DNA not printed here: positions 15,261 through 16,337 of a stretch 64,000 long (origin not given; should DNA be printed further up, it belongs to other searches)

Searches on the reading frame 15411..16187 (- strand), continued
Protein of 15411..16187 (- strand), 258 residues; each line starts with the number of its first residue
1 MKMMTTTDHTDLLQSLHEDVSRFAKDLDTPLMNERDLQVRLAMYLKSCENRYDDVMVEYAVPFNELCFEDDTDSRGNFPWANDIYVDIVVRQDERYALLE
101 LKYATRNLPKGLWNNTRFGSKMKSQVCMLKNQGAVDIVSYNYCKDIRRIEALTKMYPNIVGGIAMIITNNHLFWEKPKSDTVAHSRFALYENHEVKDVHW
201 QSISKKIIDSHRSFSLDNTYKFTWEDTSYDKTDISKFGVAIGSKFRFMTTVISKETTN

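Call 28: fold_search(model_id=the predicted structure, library=viral)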
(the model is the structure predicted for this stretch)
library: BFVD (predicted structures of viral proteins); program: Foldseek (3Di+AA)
matches with E <= 10: 551; with E <= 0.001: 0
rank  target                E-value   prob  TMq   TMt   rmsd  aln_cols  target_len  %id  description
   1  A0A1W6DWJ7            1.5e-03  0.93  0.23  0.19   6.6       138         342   12  (no name in the UniProt tables at hand)
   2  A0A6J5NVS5            3.4e-03  0.77  0.21  0.16  13.2       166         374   11  Uncharacterized protein [uncultured Caudovirales phage]
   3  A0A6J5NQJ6            3.7e-03  0.69  0.22  0.15  16.3       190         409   10  Uncharacterized protein [uncultured Caudovirales phage]
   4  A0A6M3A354            4.7e-03  0.93  0.23  0.19   6.6       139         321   15  (no name in the UniProt tables at hand)
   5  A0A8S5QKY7            4.7e-03  0.72  0.23  0.24  13.4       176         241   11  Exonuclease V [CrAss-like virus sp. ctYsL76]
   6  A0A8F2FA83            5.7e-03  0.82  0.22  0.13   6.4       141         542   12  Putative intein containing helicase [Salmonella phage fmb-p1]
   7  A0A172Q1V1            8.8e-03  0.91  0.28  0.38  10.0       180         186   11  Uncharacterized protein [Escherichia phage MX01]
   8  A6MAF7                1.1e-02  0.72  0.23  0.17   9.5       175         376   15  Gp092 [Lactococcus phage KSY1]
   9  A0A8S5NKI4            1.5e-02  0.51  0.21  0.21  15.1       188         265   12  PD-(D/E)XK nuclease superfamily protein [Siphoviridae sp. ctK0l2]
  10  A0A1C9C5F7            1.6e-02  0.91  0.19  0.14   6.2        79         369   16  C2H2-type domain-containing protein [Heterosigma akashiwo virus 01]
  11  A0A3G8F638            1.6e-02  0.63  0.21  0.27  11.1       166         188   13  (no name in the UniProt tables at hand)
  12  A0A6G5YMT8            1.6e-02  0.38  0.19  0.20  12.6       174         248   14  (no name in the UniProt tables at hand)
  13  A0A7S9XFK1            1.9e-02  0.28  0.18  0.17  16.5       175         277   12  PD-(D/E)XK endonuclease-like domain-containing protein [Virus NIOZ-UU157]
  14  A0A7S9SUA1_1          2.0e-02  0.82  0.26  0.10   9.0       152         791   14  Uncharacterized protein [Virus NIOZ-UU157]
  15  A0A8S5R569            2.0e-02  0.41  0.21  0.14  12.4       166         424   10  PD-(D/E)XK nuclease superfamily protein [Ackermannviridae sp. ctaCq7]
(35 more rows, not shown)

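Call 32: search_protein_families(library=pfam, proteins=[L031:6578-6964:+, L031:7693-7947:+, L031:7944-8369:+, L031:8596-9504:+, L031:9515-9826:+, L046:3947-4231:+, L031:10191-10361:+, L031:10369-12090:+, L013:6073-6741:+, L010:12028-13791:+], max_evalue=0.01)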
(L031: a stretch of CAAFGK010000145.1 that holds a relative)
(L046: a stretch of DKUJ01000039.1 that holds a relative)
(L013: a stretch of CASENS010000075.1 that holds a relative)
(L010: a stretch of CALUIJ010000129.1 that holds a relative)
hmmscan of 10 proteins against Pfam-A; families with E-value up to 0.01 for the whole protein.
L031:6578-6964:+ (128 aa): 0 families

L031:7693-7947:+ (84 aa): 0 families

L031:7944-8369:+ (141 aa): 2 families
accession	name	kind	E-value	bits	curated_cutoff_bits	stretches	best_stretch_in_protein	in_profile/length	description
PF05099.18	TerB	-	2.4e-06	28.3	24.4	1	8-119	4-114/118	Tellurite resistance protein TerB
PF25077.1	DUF7800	-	0.0089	16.6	27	0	14-77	18-79/89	Domain of unknown function (DUF7800)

L031:8596-9504:+ (302 aa): 2 families
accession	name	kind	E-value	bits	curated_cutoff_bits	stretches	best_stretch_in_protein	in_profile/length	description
PF00691.25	OmpA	-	2.9e-21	76.1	27.2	1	203-294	2-94/98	OmpA family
PF05359.17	DUF748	-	8.1e-08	31.2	50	1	194-247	874-927/1037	Domain of Unknown Function (DUF748)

L031:9515-9826:+ (103 aa): 0 families

L046:3947-4231:+ (94 aa): 0 families

L031:10191-10361:+ (56 aa): 0 families

L031:10369-12090:+ (573 aa): 1 family
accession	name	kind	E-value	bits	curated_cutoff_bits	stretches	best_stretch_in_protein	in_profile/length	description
PF00520.37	Ion_trans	-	1.2e-20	74.2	25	1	30-256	2-238/241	Ion transport protein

L013:6073-6741:+ (222 aa): 1 family
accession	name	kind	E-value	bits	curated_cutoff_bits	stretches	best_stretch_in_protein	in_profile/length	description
PF14014.11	DUF4230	-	3.1e-18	66.7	27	1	35-202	2-146/148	Protein of unknown function (DUF4230)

L010:12028-13791:+ (587 aa): 7 families
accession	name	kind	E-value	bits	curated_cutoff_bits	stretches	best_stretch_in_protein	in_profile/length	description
PF07693.20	KAP_NTPase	-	2.4e-33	116.1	20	1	22-315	3-289/293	KAP family P-loop domain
PF13191.12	AAA_16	-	3.4e-06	28.1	32.6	1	36-195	23-149/167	AAA ATPase domain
PF13401.12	AAA_22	-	0.00035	21.3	27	1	37-216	5-121/130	AAA domain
PF20720.3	nSTAND3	-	0.00039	20.6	27.2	1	32-118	12-96/155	Novel STAND NTPase 3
PF24883.2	NPHP3_N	-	0.00085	20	24.8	0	37-109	22-88/164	Nephrocystin 3, N-terminal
PF07728.20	AAA_5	-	0.0019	18.6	22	0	41-66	3-25/139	AAA domain (dynein-related subfamily)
PF05729.18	NACHT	-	0.004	17.4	26.7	0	39-65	2-28/167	NACHT domain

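Call 36: search_protein_families(library=pfam, alignment_id=A2, max_evalue=0.1)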
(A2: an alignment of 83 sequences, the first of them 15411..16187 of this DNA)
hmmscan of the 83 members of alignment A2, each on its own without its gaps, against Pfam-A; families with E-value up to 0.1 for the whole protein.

A. member 1, window:15411-16187:- (258 aa): 0 families

B. families by the number of members that match (of 83 scanned): 19 families
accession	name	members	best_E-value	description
PF13635.12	DUF4143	5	0.001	Domain of unknown function (DUF4143)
PF08378.17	NERD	4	0.0033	Nuclease-related domain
PF22558.3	REase-ARP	2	0.018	Restriction Endonuclease associating with ARP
PF03008.20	DUF234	2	0.025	Archaea bacterial proteins of unknown function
PF06477.18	DUF1091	1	0.0039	Protein of unknown function (DUF1091)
PF17514.7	DUF5442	1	0.0042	Family of unknown function (DUF5442)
PF12634.13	Inp1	1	0.0054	Inheritance of peroxisomes protein 1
PF05205.17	COMPASS-Shg1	1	0.0062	COMPASS (Complex proteins associated with Set1p) component shg1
PF24691.1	TreTu_C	1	0.0095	TreTu toxin, C-terminal domain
PF00044.30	Gp_dh_N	1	0.019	Glyceraldehyde 3-phosphate dehydrogenase, NAD binding domain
PF20298.3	E2-ntca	1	0.034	Prokaryotic E2 domain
PF03394.18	Pox_E8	1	0.045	Poxvirus E8 protein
PF04167.18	DUF402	1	0.047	Protein of unknown function (DUF402)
PF01105.29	EMP24_GP25L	1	0.053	emp24/gp25L/p24 family/GOLD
PF12970.12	DUF3858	1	0.073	Domain of Unknown Function with PDB structure (DUF3858)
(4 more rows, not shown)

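Call 37: search_solved_structures(query=A2, max_evalue=10, show_alignments=3)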
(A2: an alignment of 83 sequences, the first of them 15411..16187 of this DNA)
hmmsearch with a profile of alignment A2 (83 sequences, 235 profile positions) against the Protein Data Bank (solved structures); distinct sequences matched with E-value up to 10: 3.
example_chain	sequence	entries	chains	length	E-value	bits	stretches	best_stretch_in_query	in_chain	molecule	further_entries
4r5q_A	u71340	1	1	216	0.18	14.4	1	45-101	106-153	CRISPR-associated exonuclease, Cas4 family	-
1pqi_A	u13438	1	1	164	0.29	13.8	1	100-173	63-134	Lysozyme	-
1pqk_A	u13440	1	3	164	0.49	13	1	100-173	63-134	Lysozyme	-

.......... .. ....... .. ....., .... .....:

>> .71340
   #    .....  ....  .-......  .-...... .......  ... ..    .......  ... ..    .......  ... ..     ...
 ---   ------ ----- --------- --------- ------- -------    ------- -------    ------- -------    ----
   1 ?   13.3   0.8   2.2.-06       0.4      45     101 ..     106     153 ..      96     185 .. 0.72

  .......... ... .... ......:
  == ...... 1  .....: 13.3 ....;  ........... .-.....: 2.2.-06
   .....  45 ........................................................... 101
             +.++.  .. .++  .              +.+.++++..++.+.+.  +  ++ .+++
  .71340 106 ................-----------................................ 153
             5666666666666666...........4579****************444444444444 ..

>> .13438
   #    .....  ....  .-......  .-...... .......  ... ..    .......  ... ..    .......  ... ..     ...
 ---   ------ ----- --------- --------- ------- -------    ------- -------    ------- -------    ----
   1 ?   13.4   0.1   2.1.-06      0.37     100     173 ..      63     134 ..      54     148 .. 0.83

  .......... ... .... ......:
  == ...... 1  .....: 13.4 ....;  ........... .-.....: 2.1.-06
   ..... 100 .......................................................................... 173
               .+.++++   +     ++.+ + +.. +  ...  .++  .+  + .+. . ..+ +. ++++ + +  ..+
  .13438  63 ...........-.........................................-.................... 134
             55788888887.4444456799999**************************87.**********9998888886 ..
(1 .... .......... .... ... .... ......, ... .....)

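Call 44: search_dna_similar(query=window:15411-16187:-, collection=phages, mode=protein, max_evalue=0.001)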
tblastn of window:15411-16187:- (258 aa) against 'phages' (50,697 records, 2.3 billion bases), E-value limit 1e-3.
No match.

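Call 45: search_dna_similar(query=window:15411-16187:-, collection=plasmids, mode=protein, max_evalue=0.001)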
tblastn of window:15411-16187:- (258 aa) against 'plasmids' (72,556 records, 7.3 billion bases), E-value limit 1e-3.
Records with a match: 3; places in all: 3; records where one place covers at least 80% of the query: 0.
Best place of each record, by identity: <60% 3.
By first word of the organism name: Paracoccus 2; Peptoclostridium 1.
By predicted mobility (MOB-suite, as given by PLSDB): non-mobilizable 3.
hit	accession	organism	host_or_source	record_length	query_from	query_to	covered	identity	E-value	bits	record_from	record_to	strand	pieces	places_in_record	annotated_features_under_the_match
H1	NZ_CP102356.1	Paracoccus sp. SMMA_5_TC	pure culture,Lotus pond, a sulfur-borax ...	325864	75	254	70%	24.9%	5e-8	61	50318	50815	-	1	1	hypothetical protein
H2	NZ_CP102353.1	Paracoccus sp. SMMA_5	pure culture,Lotus pond, a sulfur-borax ...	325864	75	254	70%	24.9%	5e-8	61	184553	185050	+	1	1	hypothetical protein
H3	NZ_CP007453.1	Peptoclostridium acidaminophilum DSM 3953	black mud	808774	79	226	57%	25.5%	8e-4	48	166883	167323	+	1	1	hypothetical protein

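Call 48: get_annotated_region(hit=H1, flank=6000)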
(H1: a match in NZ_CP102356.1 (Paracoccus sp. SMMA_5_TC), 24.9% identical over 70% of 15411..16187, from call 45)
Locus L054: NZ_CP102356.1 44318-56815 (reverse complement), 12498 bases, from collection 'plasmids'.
description: Paracoccus sp. SMMA_5_TC plasmid pNSM5TCa, complete sequence
organism: Paracoccus sp. SMMA_5_TC (NCBI taxid 2654280)
taxonomy: Bacteria; Pseudomonadota; Alphaproteobacteria; Rhodobacterales; Paracoccaceae; Paracoccus; Paracoccus sp. SMMA 5 TC
host: -; source: pure culture,Lotus pond, a sulfur-borax hot spring; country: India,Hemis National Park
typing (MOB-suite, as given by PLSDB): non-mobilizable
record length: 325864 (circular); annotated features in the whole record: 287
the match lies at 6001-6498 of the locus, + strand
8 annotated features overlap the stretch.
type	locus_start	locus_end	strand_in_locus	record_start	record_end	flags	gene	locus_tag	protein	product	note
CDS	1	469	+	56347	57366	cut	-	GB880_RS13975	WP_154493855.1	HNH endonuclease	-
CDS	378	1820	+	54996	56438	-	-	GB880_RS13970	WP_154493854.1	class I SAM-dependent methyltransferase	-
CDS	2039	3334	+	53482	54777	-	-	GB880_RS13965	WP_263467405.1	phage portal protein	GO:0019068 - virion assembly [Evidence IEA]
CDS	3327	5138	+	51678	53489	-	-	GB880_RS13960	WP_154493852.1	prohead protease/major capsid protein fusion protein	GO:0019082 - viral protein processing [Evidence IEA]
CDS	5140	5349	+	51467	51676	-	-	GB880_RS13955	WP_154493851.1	hypothetical protein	-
CDS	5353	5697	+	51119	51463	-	-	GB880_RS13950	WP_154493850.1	DUF2190 family protein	-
CDS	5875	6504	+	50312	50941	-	-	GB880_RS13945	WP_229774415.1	hypothetical protein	-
CDS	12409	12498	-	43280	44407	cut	-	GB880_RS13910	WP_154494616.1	acyl-CoA dehydrogenase family protein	-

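Call 52: search_protein_families(library=pfam, proteins=[L027:2289-5345:+, L007:7304-9124:+, L030:7740-9656:+, L008:7776-9095:+, L009:7820-9643:+, L039:7714-8391:+, L003:8165-10294:+, L004:6797-8383:+, L032:8225-9643:+, L022:6063-7019:+], max_evalue=0.001)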
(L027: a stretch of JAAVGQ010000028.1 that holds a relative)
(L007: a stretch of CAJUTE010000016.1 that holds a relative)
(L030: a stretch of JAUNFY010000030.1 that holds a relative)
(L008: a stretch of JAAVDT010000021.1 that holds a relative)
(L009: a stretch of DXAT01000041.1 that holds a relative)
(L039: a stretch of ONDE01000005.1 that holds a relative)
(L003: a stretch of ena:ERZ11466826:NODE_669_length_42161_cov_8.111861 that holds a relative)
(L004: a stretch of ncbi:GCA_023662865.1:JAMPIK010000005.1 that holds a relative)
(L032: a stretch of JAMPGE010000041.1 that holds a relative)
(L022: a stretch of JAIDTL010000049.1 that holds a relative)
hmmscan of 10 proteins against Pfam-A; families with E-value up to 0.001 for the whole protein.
L027:2289-5345:+ (1018 aa): 4 families
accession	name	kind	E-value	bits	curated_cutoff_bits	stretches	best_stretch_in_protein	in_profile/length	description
PF13306.12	LRR_5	-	5.4e-53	178.7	27.7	3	80-168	1-88/127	BspA type Leucine rich repeat region (6 copies)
PF02368.24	Big_2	-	4e-37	126.5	22.8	3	286-361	3-79/79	Bacterial Ig-like domain (group 2)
PF22359.2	Big-like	-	2.3e-12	47.4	27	1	321-361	6-46/48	Bacterial Ig-like domain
PF13855.12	LRR_8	-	3.1e-05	24.1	27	0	79-121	13-56/61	Leucine rich repeat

L007:7304-9124:+ (606 aa): 2 families
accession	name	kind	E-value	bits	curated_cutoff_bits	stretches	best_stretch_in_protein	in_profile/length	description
PF13306.12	LRR_5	-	1.1e-24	87.2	27.7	3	88-201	8-116/127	BspA type Leucine rich repeat region (6 copies)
PF13855.12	LRR_8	-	0.00065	19.9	27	0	155-190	18-53/61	Leucine rich repeat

L030:7740-9656:+ (638 aa): 1 family
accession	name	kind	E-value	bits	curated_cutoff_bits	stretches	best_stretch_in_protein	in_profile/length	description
PF13306.12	LRR_5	-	2.1e-44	150.9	27.7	3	262-372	7-118/127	BspA type Leucine rich repeat region (6 copies)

L008:7776-9095:+ (439 aa): 2 families
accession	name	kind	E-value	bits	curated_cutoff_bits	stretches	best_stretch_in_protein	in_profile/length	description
PF13306.12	LRR_5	-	4.7e-75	250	27.7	3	217-327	17-126/127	BspA type Leucine rich repeat region (6 copies)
PF13855.12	LRR_8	-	6.4e-05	23.1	27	0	140-181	12-54/61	Leucine rich repeat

L009:7820-9643:+ (607 aa): 0 families

L039:7714-8391:+ (225 aa): 0 families

L003:8165-10294:+ (709 aa): 6 families
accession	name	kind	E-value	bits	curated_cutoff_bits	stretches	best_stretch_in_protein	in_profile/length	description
PF13306.12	LRR_5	-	1.1e-242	791.8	27.7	6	343-472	1-127/127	BspA type Leucine rich repeat region (6 copies)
PF13855.12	LRR_8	-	2.8e-40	136.3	27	0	340-383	11-55/61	Leucine rich repeat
PF23952.1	LRR_EndoS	-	9.8e-14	52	27.9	0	224-292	44-113/116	Endo-beta-N-acetylglucosaminidase EndoS LRR domain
PF01215.24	COX5B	-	2.1e-05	24.7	31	0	404-433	67-96/129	Cytochrome c oxidase subunit Vb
PF21756.2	DacZ_T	-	5.2e-05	23.8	27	0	472-508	31-67/106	Probable sensor domain DacZ_T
PF19910.5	DUF6383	-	0.00061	20.3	23.7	0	640-707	5-73/74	Domain of unknown function (DUF6383)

L004:6797-8383:+ (528 aa): 1 family
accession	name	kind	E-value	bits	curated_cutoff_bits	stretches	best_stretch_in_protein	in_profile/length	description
PF14903.11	WG_beta_rep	-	3.8e-13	49.6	25.6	1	36-59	1-24/35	WG containing repeat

L032:8225-9643:+ (472 aa): 1 family
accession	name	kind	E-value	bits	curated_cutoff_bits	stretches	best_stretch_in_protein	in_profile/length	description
PF13306.12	LRR_5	-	1.3e-44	151.6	27.7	4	148-222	35-108/127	BspA type Leucine rich repeat region (6 copies)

L022:6063-7019:+ (318 aa): 0 families

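Call 84: search_protein_families(library=phrogs, proteins=[window:15411-16187:-, L004:6797-8383:+], max_evalue=0.01)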
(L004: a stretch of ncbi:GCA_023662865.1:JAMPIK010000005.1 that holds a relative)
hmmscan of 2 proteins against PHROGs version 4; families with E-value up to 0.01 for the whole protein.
window:15411-16187:- (258 aa): 0 families

L004:6797-8383:+ (528 aa): 0 families

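Call 91: find_related_loci(query=A1, collection=viral_contigs, flank=5000)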
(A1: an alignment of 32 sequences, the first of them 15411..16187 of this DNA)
Query A1 (258 aa) in viral_contigs; peptide patterns used: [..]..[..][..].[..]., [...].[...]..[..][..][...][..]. (x = any residue, [..] = any of these).
17 stretches matched a pattern; 1 encode a relative of the query (tblastn E <= 1e-3); 1 distinct loci.
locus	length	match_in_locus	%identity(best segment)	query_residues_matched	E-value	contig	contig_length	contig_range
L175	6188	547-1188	33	12-241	2e-37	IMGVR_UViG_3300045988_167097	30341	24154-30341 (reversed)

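Call 97: search_protein_families(library=padloc, proteins=[L175:2099-2512:+, L175:3221-4978:+, L031:8596-9504:+, L031:10369-12090:+, L175:2552-2866:+, L031:6578-6964:+, L031:7693-7947:+, L175:2940-3179:+, L175:1406-1903:+, L175:529-1191:+], max_evalue=0.01)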
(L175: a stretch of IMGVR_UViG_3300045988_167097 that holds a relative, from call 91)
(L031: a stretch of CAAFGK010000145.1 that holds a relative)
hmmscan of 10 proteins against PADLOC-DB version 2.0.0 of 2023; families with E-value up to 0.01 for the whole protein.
L175:2099-2512:+ (137 aa): 1 family
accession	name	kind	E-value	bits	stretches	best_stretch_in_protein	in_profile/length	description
PDLC05027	PDC-S48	-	2.2e-05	21.7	1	11-55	276-320/411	-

L175:3221-4978:+ (585 aa): 7 families
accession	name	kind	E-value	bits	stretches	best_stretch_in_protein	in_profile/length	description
PDLC04959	PDC-S20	-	8.6e-32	109.3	1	11-379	14-382/464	-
PDLC02361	PifA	-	1e-30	105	1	5-313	6-315/720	PifA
PDLC04958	PDC-S20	-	5.6e-20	70.1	1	38-403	29-389/458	-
PDLC02209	QatA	-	7.3e-20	69.1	2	179-256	204-283/646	-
PDLC04956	PDC-S20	-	1.9e-15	55.2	1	42-384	38-383/450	-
PDLC04957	PDC-S20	-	6.1e-15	53.6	1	36-315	29-313/446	-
PDLC02210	QatA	-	8.9e-13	45.6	2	155-258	187-281/593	-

L031:8596-9504:+ (302 aa): 4 families
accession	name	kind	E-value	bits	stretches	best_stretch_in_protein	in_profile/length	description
PDLC00609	ZorB1|ZorB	-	2.1e-07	28.7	1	204-282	98-192/232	MotB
PDLC00612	ZorB1|ZorB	-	0.00013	19.7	1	233-265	187-219/293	MotB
PDLC00641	ZorB2|ZorB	-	0.0002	19.1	1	200-300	95-222/238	MotB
PDLC00611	ZorB1|ZorB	-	0.00045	18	1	168-275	63-178/240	MotB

L031:10369-12090:+ (573 aa): 0 families

L175:2552-2866:+ (104 aa): 0 families

L031:6578-6964:+ (128 aa): 0 families

L031:7693-7947:+ (84 aa): 0 families

L175:2940-3179:+ (79 aa): 0 families

L175:1406-1903:+ (165 aa): 0 families

L175:529-1191:+ (220 aa): 0 families
